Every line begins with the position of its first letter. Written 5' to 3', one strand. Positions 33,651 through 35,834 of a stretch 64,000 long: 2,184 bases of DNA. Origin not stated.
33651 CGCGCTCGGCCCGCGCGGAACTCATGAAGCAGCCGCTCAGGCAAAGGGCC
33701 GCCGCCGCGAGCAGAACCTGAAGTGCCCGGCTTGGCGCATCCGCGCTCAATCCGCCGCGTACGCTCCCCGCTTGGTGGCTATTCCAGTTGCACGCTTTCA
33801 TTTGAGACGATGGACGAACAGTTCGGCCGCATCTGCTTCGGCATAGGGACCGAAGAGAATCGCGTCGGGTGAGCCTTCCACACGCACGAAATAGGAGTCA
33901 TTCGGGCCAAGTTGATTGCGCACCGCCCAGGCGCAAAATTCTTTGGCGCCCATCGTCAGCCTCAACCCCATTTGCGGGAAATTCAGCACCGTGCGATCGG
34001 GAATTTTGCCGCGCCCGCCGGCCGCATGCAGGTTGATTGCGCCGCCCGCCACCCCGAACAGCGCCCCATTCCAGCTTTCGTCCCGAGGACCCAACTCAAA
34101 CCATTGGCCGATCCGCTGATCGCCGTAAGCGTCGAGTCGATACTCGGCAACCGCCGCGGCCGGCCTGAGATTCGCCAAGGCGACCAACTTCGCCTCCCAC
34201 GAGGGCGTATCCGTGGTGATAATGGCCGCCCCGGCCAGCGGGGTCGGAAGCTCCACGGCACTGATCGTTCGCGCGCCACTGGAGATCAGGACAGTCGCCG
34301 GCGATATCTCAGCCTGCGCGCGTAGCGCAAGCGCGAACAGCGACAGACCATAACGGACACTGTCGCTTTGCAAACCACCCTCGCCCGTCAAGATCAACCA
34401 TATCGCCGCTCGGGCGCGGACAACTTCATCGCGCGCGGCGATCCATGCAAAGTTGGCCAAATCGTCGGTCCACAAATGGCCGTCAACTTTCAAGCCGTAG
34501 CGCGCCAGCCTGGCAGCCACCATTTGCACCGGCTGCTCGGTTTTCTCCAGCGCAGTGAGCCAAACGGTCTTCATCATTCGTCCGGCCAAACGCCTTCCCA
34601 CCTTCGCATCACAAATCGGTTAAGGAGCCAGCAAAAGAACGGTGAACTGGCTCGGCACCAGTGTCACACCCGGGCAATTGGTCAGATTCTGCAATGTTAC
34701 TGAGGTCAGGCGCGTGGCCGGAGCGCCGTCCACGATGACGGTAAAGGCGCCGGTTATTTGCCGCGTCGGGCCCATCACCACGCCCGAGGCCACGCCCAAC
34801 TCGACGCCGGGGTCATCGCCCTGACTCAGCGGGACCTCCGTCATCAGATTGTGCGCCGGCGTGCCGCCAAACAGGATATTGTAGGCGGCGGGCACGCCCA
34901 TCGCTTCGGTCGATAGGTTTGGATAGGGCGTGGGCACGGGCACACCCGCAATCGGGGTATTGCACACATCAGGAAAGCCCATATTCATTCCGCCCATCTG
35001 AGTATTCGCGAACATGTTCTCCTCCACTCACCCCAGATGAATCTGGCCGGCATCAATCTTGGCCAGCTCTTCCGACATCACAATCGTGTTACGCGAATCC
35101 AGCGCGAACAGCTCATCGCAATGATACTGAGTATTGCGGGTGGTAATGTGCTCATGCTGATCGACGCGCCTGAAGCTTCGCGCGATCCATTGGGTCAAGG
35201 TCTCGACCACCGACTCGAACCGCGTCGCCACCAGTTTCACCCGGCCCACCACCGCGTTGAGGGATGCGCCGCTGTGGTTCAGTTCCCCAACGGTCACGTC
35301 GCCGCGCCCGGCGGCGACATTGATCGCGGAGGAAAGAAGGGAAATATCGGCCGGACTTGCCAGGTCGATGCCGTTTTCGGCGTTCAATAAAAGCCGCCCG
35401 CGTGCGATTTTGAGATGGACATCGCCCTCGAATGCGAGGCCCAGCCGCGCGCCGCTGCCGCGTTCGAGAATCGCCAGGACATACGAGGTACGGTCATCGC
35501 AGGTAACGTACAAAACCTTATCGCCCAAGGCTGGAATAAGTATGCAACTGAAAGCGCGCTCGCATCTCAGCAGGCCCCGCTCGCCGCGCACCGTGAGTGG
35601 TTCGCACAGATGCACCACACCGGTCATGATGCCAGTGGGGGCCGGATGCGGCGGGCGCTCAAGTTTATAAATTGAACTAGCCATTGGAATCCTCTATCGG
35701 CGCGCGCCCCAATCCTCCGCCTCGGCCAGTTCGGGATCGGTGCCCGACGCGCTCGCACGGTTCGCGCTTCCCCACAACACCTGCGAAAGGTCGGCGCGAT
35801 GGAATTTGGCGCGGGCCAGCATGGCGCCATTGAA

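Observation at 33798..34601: Unassigned 267-aa ORF translationally coupled between PAAR-like and tssJ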

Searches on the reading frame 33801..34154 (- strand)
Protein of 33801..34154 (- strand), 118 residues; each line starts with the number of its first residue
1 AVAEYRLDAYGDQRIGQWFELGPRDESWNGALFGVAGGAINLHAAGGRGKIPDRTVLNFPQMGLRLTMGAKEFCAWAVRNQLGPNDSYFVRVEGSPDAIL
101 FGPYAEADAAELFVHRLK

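Call 51: search_solved_structures(query=A2, max_evalue=10)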
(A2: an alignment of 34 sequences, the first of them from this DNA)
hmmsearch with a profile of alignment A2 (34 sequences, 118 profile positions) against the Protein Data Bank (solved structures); distinct sequences matched with E-value up to 10: 0.

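Call 57: predict_structure(alignment_id=A2)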
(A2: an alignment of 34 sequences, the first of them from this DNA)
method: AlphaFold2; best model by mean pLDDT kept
length: 118 residues; sequences in the alignment: 34
mean_pLDDT: 92.8   pTM: 0.86
mean pLDDT of the five models: 92.8, 91.5, 91.0, 88.8, 88.4
residues with pLDDT >= 90: 95; 70-90: 21; 50-70: 2; < 50: 0
segments of 3 or more residues with pLDDT < 50: none
pLDDT, mean of each block of 10 residues (from residue 1): 86 89 95 97 95 92 93 97 97 96 85 92
secondary structure, 60 per line:
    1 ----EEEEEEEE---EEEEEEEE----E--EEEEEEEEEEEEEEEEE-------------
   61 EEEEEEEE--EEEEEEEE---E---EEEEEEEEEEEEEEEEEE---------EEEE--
elements in order: E5-12 E16-23 E31-47 E61-68 E71-78 E86-103 E113-116

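Call 59: fold_search(model_id=the predicted structure, library=pdb)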
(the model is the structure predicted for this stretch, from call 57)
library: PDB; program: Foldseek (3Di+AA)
matches with E <= 10: 1002; with E <= 0.001: 0
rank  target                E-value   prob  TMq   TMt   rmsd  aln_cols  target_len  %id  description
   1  4lee_A                6.9e-03  1.00  0.47  0.22   6.9       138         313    9  Structure of the Als3 adhesin from Candida albicans, residues 1-313 (mature sequence), triple mutant in the binding ca (released 2014-05-14)
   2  6ezt_A                6.9e-03  0.92  0.35  0.10   7.3       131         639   15  Crystal structure of GH20 Exo beta-N-Acetylglucosaminidase D437A inactive mutant from Vibrio harveyi (released 2018-12-12)
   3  6k35_A                8.5e-03  0.87  0.34  0.10   7.3       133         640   16  Crystal structure of GH20 exo beta-N-acetylglucosaminidase from Vibrio harveyi in complex with NAG-thiazoline (released 2020-05-13)
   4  6ezr_A                1.2e-02  0.87  0.35  0.10   7.3       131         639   15  Crystal structure of GH20 Exo beta-N-Acetylglucosaminidase from Vibrio harveyi (released 2018-12-12)
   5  2y7m                  3.5e-02  0.99  0.50  0.25   5.9       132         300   10  Structure of N-terminal domain of Candida albicans als9-2 (Pt derivative) (released 2011-10-05)
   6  4leb_A                5.1e-02  0.97  0.48  0.24   6.4       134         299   10  Structure of the Als3 adhesin from Candida albicans, residues 1-299 (mature sequence) in complex with hepta-threonine (released 2014-05-14)
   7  5dhd                  5.4e-02  0.97  0.40  0.47   4.6       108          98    8  Crystal structure of ChBD2 from Thermococcus kodakarensis KOD1 (released 2016-02-10)
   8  5dhe_A                6.3e-02  0.77  0.33  0.37   7.2       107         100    8  Crystal structure of ChBD3 from Thermococcus kodakarensis KOD1 (released 2016-02-10)
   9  4g1m_A                6.7e-02  0.80  0.41  0.07  12.6       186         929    9  Re-refinement of alpha V beta 3 structure (released 2012-12-12)
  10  8zdg_A                6.7e-02  0.51  0.34  0.08   9.2       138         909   10  Cryo-EM structure of the integrin avb3 with CWHM-12, conformation 1 (released 2025-10-22)
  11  2y7o                  7.0e-02  0.92  0.45  0.22   6.7       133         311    9  Structure of N-terminal domain of Candida albicans als9-2 - G299W mutant (released 2011-10-05)
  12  7wld_T                8.3e-02  0.51  0.35  0.12  10.8       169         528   11  Cryo-EM structure of the human glycosylphosphatidylinositol transamidase complex at 2.53 Angstrom resolution (released 2022-04-27)
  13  6u7f_A                8.3e-02  0.44  0.33  0.06  16.4       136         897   12  HCoV-229E RBD Class IV in complex with human APN (released 2019-11-13)
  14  5es4_C                9.7e-02  0.77  0.43  0.09   6.9       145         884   10  RE-REFINEMENT OF INTEGRIN ALPHAXBETA2 ECTODOMAIN IN THE CLOSED/BENT CONFORMATION (released 2016-03-02)
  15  7vpq_E                9.7e-02  0.47  0.36  0.07  16.3       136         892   11  Structures of a deltacoronavirus spike protein bound to porcine and human receptors indicate the risk of virus adaptat (released 2022-03-16)
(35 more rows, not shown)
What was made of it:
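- Closest known: TIR domains. Different: The C-terminal beta-sandwich partner domain is unlike known TIR or receiver architectures (call 59).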

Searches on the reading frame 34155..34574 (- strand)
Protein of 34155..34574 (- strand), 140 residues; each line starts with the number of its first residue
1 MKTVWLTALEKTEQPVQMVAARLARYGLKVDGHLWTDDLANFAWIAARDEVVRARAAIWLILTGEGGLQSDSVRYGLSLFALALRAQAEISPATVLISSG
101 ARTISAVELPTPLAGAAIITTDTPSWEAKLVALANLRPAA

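Call 61: search_solved_structures(query=A3, max_evalue=10, show_alignments=3)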
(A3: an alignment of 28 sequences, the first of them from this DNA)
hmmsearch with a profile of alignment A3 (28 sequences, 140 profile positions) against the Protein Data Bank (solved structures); distinct sequences matched with E-value up to 10: 0.

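Call 62: search_protein_families(library=pfam, alignment_id=A3, max_evalue=10)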
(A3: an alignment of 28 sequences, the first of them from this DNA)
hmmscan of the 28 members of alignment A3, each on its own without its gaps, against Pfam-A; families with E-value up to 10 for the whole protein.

A. member 1, seq(140 aa): 0 families

B. families by the number of members that match (of 28 scanned): 11 families
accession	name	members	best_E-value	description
PF13676.11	TIR_2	3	6.8e-05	TIR domain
PF08593.16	Mug135_C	1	0.014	Mug135-like, C-terminal domain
PF09721.15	Exosortase_EpsH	1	0.016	Transmembrane exosortase (Exosortase_EpsH)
PF13704.12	Glyco_tranf_2_4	1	0.022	Glycosyl transferase family 2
PF02332.24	Phenol_Hydrox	1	0.033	Methane/Phenol/Alkene Hydroxylase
PF18711.7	TxDE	1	0.073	Toxoflavin-degrading enzyme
PF16177.11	ACAS_N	1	0.097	Acetyl-coenzyme A synthetase N-terminus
PF07989.16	Cnn_1N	1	0.11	Centrosomin N-terminal motif 1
PF24962.1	DUF7767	1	0.2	Domain of unknown function (DUF7767)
PF13361.12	UvrD_C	1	0.23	UvrD-like helicase C-terminal domain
PF05014.21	Nuc_deoxyrib_tr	1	0.48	Nucleoside 2-deoxyribosyltransferase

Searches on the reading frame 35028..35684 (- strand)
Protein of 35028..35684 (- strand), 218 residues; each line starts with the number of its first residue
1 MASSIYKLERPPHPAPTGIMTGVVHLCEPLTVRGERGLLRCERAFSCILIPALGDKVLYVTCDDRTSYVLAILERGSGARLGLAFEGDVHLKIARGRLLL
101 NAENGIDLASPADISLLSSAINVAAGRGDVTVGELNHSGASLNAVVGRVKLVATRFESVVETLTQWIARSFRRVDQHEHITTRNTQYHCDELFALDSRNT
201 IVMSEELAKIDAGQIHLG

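Call 3: search_protein_families(library=pfam, proteins=[window:35028-35684:-], max_evalue=1)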
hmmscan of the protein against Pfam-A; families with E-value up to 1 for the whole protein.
window:35028-35684:- (218 aa): 2 families
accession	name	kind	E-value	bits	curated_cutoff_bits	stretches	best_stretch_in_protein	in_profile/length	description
PF12059.13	DUF3540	-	4.1e-54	184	27.9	1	30-218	11-199/199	Protein of unknown function (DUF3540)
PF04686.18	SsgA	-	0.093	13.1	25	1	115-175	34-94/98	Streptomyces sporulation and cell division protein, SsgA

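Call 4: search_protein_families(library=ncbifam, proteins=[window:35028-35684:-], max_evalue=1)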
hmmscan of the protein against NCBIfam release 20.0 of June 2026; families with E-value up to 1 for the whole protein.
window:35028-35684:- (218 aa): 0 families
